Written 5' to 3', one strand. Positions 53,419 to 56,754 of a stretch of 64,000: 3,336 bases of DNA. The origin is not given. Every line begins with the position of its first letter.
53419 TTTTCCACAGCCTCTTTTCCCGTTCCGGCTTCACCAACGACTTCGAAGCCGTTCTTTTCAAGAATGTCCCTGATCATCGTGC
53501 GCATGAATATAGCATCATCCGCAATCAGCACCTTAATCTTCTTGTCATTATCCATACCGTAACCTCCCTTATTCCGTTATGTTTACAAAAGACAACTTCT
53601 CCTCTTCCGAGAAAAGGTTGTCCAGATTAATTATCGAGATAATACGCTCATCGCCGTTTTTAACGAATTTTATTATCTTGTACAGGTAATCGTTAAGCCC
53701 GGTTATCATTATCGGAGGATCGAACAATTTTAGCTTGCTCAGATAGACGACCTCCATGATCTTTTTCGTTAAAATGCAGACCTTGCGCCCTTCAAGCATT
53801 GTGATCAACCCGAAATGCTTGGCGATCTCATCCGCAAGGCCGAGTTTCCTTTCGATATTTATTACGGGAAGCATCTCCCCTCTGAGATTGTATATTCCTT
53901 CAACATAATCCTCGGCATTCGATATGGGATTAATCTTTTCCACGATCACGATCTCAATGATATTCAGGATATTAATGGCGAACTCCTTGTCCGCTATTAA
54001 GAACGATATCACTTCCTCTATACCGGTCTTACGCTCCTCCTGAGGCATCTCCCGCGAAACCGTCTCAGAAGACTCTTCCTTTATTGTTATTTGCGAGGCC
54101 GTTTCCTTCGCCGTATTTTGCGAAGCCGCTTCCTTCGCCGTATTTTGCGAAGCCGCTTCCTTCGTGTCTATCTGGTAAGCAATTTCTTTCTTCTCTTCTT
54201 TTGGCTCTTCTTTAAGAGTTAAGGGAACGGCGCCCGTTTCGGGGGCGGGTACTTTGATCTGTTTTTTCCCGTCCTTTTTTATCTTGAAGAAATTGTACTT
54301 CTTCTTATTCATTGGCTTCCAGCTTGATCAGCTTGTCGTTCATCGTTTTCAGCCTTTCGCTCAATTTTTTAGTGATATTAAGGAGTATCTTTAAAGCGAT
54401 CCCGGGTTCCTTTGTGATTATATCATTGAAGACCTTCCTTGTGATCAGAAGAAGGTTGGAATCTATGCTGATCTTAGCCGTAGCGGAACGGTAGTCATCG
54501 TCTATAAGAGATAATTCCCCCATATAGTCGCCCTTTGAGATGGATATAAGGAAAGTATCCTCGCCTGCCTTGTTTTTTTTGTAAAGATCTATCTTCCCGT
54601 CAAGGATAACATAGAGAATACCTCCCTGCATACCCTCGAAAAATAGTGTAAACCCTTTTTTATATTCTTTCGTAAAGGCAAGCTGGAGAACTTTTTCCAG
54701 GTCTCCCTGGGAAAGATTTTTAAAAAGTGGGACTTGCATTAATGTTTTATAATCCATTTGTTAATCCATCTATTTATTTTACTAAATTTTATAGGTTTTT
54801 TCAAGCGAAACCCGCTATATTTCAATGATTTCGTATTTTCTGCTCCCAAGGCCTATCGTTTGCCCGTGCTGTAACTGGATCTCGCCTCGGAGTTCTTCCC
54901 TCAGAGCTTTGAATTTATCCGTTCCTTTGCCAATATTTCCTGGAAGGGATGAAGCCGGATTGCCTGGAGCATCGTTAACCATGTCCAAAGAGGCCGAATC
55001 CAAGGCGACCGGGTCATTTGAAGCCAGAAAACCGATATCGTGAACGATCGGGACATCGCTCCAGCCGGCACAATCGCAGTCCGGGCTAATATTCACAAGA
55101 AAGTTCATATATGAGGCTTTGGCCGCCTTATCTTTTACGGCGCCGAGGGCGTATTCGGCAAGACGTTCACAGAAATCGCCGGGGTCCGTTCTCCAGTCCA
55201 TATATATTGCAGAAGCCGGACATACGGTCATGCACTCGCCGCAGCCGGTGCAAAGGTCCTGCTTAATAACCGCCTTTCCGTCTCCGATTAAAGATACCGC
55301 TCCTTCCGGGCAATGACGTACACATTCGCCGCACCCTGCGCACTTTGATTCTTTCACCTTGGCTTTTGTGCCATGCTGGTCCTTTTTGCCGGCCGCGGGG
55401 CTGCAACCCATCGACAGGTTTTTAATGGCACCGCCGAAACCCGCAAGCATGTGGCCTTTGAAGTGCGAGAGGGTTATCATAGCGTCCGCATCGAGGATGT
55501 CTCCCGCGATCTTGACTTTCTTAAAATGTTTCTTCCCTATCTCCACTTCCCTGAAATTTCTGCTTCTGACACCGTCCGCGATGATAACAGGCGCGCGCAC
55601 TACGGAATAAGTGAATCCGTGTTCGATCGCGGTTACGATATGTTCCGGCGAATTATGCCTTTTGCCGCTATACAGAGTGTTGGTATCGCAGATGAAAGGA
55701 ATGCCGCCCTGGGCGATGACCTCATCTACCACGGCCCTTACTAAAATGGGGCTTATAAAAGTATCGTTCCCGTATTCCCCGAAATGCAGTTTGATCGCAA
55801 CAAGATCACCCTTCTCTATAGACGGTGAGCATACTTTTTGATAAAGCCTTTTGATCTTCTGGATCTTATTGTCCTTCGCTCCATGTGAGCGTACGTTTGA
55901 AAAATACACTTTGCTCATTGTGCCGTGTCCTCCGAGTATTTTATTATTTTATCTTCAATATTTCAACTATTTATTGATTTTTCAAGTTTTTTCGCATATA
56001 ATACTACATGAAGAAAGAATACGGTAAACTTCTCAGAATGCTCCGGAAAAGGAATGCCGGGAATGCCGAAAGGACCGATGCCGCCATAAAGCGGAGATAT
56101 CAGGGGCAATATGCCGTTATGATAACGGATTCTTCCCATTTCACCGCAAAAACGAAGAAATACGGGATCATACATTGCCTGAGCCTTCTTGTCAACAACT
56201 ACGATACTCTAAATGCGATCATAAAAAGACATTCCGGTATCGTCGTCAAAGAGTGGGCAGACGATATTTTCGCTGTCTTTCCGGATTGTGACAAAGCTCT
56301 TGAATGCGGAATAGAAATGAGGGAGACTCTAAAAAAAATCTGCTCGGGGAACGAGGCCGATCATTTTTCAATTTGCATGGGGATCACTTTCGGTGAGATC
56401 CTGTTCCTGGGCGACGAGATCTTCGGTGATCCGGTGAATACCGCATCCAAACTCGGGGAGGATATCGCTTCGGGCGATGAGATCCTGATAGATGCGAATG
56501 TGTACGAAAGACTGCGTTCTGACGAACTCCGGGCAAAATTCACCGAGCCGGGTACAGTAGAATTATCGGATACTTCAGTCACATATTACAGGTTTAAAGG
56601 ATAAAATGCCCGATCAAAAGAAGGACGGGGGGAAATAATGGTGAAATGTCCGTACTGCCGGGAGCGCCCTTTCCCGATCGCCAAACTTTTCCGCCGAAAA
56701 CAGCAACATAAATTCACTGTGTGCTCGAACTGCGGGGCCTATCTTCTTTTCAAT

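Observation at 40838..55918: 15-kb chemosensory operon without an MCP receptor: Che proteins interleaved with cNMP-binding, TPR, DUF4388 and PilT genes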

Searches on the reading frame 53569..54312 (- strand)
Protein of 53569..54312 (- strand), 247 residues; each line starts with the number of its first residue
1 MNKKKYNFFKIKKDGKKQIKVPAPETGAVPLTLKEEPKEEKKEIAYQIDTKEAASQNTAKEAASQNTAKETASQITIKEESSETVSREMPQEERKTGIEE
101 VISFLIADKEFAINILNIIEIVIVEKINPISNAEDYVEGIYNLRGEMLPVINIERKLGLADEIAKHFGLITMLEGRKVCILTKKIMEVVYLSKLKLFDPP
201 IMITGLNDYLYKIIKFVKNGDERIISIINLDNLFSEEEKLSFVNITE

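Call 3: search_protein_families(library=pfam, proteins=[window:53569-54312:-], max_evalue=0.01)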
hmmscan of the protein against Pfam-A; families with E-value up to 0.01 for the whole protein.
window:53569-54312:- (247 aa): 1 family
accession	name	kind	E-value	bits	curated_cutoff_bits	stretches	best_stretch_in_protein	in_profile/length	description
PF01584.24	CheW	-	3.1e-23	82.3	23.5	1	100-237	1-137/138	CheW-like domain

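Call 18: search_protein_families(library=ncbifam, proteins=[window:53569-54312:-], max_evalue=0.001)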
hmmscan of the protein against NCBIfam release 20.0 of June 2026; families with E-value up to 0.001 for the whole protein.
window:53569-54312:- (247 aa): 1 family
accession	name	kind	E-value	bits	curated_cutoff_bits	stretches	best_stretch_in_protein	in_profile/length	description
NF007903.0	PRK10612.1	equivalog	1.9e-09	37.5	260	1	98-238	16-155/167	chemotaxis protein CheW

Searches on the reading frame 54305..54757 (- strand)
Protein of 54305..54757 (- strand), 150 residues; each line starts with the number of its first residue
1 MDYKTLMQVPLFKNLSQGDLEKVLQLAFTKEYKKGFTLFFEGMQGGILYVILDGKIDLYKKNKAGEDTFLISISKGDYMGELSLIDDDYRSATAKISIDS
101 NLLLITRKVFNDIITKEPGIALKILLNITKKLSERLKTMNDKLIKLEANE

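Call 3: search_protein_families(library=pfam, proteins=[window:54305-54757:-], max_evalue=0.01)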
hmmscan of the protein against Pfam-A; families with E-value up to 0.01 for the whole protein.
window:54305-54757:- (150 aa): 1 family
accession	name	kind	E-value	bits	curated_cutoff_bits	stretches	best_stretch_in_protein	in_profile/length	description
PF00027.35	cNMP_binding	-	1.6e-16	60.5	27.5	1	30-116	2-88/89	Cyclic nucleotide-binding domain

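Call 18: search_protein_families(library=ncbifam, proteins=[window:54305-54757:-], max_evalue=0.001)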
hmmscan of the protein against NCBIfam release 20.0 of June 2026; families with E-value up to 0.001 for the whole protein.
window:54305-54757:- (150 aa): 6 families
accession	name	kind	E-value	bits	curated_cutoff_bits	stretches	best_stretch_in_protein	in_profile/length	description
NF006901.0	PRK09392.1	equivalog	1.7e-13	50.4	211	1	2-142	5-144/236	transcriptional activator FtrB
NF008732.0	PRK11753.1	equivalog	2.4e-13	50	266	1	15-146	11-139/214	cAMP-activated global transcriptional regulator CRP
NF041163.2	encap_f2b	equivalog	4.2e-10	39.3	400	1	4-148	71-216/450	family 2B encapsulin nanocompartment shell protein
TIGR03896.1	cyc_nuc_ocin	subfamily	1.2e-09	38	161.05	1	29-142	10-127/317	bacteriocin-type transport-associated protein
NF050815.1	TransActFtrBCaul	equivalog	4.7e-07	29.3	300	1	2-139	7-143/251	transcriptional activator FtrB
NF007707.0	PRK10402.1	subfamily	2.1e-06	27.5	180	1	6-137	13-141/226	transcriptional regulator YeiL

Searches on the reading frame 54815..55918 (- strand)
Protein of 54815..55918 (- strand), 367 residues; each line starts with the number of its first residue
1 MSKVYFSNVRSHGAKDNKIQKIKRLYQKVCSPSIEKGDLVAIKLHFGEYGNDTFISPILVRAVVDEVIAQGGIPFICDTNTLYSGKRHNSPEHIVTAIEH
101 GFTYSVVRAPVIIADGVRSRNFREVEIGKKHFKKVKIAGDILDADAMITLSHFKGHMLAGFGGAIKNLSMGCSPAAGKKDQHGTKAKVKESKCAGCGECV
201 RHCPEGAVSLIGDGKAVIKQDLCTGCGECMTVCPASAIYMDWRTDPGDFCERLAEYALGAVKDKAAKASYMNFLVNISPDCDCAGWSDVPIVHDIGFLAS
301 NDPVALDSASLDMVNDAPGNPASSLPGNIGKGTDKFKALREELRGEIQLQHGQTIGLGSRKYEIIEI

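Call 3: search_protein_families(library=pfam, proteins=[window:54815-55918:-], max_evalue=0.01)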
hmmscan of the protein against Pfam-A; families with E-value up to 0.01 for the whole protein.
window:54815-55918:- (367 aa): 16 families
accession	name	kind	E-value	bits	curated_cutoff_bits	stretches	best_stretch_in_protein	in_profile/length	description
PF04015.17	DUF362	-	2.9e-53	181.4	24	1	40-312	1-200/200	Domain of unknown function (DUF362)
PF12837.12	Fer4_6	-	2.2e-14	53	25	2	216-238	2-24/24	4Fe-4S binding domain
PF00037.32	Fer4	-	9.3e-14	51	21.1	2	217-239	2-24/24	4Fe-4S binding domain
PF12838.12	Fer4_7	-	1.5e-13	51.4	27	3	192-237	1-52/52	4Fe-4S dicluster domain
PF13237.11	Fer4_10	-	3.2e-12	46.6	25.5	3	188-234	4-53/53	4Fe-4S dicluster domain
PF14697.11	Fer4_21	-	3.3e-11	43.6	35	1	186-240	1-59/59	4Fe-4S dicluster domain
PF13187.11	Fer4_9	-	5.1e-10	39.7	27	2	192-238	1-52/52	4Fe-4S dicluster domain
PF12797.12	Fer4_2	-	3.8e-09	36.4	24.5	2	216-235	3-22/22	4Fe-4S binding domain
PF13484.11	Fer4_16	-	7.2e-08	33.5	30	1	223-248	2-28/66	4Fe-4S double cluster binding domain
PF25160.1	LdpA_Fe-S-bd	-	1e-07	32.1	27.6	2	199-239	9-44/49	LdpA Fe-S cluster-binding domain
PF12800.12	Fer4_4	-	1.4e-06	28.6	24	1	221-235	2-16/17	4Fe-4S binding domain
PF13183.11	Fer4_8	-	6.1e-06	27.1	27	1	222-236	4-18/68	4Fe-4S dicluster domain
PF13534.11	Fer4_17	-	6.2e-05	23.9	22.2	0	221-235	44-58/61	4Fe-4S dicluster domain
PF17179.9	Fer4_22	-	0.00032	21.9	27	0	184-205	72-93/95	4Fe-4S dicluster domain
PF12798.12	Fer4_3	-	0.00034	21.7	27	0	223-237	1-15/15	4Fe-4S binding domain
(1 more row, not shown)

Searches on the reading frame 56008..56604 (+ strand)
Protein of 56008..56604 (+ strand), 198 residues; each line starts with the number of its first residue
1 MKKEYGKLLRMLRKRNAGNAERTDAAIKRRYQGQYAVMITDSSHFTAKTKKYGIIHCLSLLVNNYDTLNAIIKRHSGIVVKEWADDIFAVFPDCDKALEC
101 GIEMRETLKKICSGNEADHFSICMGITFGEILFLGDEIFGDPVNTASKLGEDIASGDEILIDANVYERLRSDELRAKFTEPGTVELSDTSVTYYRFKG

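Call 4: search_protein_families(library=pfam, proteins=[window:56008-56604:+], max_evalue=0.01)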
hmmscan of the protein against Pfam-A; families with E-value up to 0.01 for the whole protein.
window:56008-56604:+ (198 aa): 2 families
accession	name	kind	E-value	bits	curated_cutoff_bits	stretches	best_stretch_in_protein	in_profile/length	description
PF00211.25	Guanylate_cyc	-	2.5e-06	27.6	21.9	1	33-188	7-172/183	Adenylate and Guanylate cyclase catalytic domain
PF22335.1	Cas10-Cmr2_palm2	-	0.0028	18.2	27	1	58-128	31-101/133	Cas10/Cmr2, second palm domain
